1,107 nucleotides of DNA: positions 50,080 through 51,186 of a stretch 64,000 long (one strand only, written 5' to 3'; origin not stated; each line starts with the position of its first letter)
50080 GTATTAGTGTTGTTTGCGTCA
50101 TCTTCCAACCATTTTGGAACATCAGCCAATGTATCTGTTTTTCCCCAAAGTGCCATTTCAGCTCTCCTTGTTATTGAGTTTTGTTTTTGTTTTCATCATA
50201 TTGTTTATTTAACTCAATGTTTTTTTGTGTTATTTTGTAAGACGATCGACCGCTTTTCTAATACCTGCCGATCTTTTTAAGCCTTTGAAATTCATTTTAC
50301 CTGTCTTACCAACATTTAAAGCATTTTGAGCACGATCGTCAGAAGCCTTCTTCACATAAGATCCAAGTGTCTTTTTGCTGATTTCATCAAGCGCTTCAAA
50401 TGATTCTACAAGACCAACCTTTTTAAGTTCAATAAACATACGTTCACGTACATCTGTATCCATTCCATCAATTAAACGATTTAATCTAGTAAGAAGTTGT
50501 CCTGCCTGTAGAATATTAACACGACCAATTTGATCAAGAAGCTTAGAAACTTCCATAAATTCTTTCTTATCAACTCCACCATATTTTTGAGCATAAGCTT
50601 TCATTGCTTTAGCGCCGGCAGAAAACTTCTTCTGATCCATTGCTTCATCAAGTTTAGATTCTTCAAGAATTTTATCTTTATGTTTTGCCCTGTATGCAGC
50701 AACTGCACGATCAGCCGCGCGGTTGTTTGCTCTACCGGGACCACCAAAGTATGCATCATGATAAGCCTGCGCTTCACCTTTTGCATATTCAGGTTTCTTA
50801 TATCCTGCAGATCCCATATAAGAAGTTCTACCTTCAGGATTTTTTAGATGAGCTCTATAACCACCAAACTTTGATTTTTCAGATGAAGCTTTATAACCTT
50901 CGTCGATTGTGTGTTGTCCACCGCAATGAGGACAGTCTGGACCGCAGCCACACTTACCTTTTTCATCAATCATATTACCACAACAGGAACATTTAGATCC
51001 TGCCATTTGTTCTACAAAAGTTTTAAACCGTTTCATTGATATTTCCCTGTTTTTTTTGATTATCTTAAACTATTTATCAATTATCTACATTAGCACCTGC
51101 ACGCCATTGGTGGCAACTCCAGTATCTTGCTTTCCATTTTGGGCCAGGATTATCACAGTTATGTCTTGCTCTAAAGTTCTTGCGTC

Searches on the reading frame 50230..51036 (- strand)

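Call 32: search_protein_families(library=phrogs, proteins=[window:50230-51036:-], max_evalue=0.00001)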
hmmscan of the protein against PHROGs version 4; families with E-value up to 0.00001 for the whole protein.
window:50230-51036:- (268 aa): 1 family
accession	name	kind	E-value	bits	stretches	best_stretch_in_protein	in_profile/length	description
phrog_5709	-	unknown function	8.9e-06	25.5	0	210-244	404-438/676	-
